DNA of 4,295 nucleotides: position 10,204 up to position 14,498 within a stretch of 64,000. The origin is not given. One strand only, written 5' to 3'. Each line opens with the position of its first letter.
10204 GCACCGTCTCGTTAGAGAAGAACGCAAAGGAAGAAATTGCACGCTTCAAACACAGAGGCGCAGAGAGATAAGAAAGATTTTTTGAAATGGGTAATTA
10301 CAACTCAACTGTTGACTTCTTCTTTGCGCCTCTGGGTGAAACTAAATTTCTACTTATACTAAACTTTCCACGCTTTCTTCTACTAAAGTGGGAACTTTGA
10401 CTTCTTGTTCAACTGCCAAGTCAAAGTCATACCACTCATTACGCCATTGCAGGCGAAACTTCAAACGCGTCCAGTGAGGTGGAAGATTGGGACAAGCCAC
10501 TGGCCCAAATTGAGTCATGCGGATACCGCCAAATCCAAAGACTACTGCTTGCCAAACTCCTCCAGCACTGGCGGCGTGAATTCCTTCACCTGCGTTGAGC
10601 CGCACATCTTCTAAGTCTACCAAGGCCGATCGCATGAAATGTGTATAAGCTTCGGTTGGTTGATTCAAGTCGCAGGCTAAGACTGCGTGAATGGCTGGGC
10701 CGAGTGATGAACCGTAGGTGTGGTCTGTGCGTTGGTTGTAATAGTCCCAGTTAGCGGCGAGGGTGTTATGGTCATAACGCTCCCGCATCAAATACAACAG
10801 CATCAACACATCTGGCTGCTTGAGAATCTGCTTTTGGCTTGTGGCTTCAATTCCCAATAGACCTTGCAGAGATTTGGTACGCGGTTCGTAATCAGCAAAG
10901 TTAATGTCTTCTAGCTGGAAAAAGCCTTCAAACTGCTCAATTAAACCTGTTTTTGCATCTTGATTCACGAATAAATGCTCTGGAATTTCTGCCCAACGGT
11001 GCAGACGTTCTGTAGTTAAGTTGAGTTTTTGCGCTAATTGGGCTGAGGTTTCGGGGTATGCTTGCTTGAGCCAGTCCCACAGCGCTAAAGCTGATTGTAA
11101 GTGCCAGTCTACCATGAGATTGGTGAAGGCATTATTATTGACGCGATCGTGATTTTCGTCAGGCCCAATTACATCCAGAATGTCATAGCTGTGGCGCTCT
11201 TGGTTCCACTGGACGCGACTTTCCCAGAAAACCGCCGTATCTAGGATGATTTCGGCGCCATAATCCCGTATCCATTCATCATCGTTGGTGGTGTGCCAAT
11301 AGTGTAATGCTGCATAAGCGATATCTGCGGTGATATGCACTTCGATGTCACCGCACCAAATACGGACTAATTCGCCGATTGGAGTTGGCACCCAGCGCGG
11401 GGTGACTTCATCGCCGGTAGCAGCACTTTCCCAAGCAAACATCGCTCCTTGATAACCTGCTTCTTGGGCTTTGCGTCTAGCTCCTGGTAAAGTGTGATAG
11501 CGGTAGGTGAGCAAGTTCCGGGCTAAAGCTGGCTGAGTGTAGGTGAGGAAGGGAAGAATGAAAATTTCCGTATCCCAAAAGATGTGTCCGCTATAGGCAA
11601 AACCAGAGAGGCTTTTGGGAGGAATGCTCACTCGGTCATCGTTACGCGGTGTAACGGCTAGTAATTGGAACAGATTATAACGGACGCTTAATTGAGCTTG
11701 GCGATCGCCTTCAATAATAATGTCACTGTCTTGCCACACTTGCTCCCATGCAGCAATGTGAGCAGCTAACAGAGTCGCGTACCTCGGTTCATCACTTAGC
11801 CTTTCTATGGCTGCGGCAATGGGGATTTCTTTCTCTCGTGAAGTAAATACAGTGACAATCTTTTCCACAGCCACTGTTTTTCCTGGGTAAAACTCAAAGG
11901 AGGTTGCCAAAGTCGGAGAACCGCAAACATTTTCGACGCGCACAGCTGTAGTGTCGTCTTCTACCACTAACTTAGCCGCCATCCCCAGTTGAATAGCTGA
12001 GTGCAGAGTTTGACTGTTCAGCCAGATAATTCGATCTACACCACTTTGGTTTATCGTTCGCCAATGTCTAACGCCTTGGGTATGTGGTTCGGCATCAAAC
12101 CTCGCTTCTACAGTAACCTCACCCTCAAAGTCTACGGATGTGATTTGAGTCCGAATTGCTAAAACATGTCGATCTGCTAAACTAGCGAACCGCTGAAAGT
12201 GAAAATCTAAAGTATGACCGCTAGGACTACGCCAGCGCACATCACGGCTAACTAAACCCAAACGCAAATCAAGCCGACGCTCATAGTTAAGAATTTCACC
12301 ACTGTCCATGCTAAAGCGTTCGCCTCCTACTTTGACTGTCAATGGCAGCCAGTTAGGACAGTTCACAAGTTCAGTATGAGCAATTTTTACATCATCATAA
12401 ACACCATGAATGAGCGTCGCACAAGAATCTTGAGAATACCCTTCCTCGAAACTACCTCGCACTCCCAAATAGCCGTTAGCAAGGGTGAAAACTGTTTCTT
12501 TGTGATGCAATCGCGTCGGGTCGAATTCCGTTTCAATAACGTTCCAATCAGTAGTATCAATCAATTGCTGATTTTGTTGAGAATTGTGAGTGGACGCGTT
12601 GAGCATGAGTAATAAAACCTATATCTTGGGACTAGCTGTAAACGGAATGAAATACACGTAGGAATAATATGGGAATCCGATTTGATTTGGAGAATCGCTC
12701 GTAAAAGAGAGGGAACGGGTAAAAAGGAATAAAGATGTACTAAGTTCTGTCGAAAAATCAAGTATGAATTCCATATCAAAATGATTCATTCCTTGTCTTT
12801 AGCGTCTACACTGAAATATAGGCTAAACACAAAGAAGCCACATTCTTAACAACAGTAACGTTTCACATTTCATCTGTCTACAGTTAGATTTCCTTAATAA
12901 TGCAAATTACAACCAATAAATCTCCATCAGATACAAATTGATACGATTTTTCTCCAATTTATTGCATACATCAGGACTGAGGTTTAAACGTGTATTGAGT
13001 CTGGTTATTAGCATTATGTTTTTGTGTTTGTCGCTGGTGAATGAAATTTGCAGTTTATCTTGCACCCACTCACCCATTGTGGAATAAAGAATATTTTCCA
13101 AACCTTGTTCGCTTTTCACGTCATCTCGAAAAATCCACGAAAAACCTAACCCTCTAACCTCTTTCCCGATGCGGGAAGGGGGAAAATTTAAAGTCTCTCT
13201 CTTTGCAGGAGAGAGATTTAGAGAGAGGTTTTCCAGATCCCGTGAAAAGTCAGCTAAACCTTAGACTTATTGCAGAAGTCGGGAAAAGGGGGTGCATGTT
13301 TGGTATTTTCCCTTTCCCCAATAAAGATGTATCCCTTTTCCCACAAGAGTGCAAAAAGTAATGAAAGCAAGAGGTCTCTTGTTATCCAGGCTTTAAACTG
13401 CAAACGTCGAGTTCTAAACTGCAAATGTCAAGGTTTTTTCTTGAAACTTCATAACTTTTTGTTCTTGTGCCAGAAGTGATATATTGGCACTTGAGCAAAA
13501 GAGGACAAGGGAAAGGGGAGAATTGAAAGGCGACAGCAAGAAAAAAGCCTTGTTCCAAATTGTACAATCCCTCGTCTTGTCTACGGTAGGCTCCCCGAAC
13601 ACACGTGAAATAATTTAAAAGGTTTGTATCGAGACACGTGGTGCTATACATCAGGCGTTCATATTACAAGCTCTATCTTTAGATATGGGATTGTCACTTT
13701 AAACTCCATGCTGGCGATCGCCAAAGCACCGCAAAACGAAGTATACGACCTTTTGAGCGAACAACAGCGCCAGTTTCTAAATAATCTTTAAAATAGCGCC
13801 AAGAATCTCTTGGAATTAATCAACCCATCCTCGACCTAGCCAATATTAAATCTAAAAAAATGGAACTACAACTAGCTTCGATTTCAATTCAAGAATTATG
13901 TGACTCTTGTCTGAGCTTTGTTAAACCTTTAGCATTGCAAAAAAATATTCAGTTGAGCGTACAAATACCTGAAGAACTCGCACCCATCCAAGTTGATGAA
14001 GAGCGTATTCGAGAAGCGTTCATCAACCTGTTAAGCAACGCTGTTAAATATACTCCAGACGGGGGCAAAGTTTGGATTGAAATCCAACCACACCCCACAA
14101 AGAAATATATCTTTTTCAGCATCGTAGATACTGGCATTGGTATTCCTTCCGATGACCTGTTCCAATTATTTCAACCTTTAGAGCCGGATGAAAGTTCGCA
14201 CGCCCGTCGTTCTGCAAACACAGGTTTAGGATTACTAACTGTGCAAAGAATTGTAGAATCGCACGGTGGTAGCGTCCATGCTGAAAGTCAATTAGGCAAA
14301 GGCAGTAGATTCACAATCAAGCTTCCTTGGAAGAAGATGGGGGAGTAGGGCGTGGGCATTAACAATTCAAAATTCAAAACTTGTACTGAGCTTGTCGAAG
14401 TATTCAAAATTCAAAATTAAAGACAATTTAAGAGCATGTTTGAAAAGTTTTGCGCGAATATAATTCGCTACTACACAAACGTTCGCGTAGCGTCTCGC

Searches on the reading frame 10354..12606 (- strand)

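Call 3: search_protein_families(library=pfam, proteins=[window:10354-12606:-], max_evalue=0.01)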
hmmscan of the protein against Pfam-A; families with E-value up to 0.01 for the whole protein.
window:10354-12606:- (750 aa): 3 families
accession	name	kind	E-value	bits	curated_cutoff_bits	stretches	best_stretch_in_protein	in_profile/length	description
PF03632.21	Glyco_hydro_65m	-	5.8e-112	374.8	27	1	309-686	1-371/371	Glycosyl hydrolase family 65 central catalytic domain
PF03636.21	Glyco_hydro_65N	-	5.9e-68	229.5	26.6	1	24-257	1-233/233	Glycosyl hydrolase family 65, N-terminal domain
PF03633.20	Glyco_hydro_65C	-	9.7e-06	25.7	22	1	706-730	12-36/62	Glycosyl hydrolase family 65, C-terminal domain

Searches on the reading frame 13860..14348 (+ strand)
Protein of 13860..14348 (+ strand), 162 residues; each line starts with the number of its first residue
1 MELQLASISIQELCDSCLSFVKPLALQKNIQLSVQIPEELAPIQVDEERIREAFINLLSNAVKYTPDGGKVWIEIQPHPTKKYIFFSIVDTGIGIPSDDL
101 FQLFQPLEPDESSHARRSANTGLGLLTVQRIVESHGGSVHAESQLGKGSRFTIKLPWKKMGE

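Call 3: search_protein_families(library=pfam, proteins=[window:13860-14348:+], max_evalue=0.01)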
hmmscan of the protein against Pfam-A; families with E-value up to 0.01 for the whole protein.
window:13860-14348:+ (162 aa): 2 families
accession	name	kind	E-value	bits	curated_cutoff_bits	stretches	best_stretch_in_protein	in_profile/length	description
PF02518.31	HATPase_c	-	1.7e-28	99.7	26.4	1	46-157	2-109/111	Histidine kinase-, DNA gyrase B-, and HSP90-like ATPase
PF14501.12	HATPase_c_5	-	0.0035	17.7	22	1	50-143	6-90/102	GHKL domain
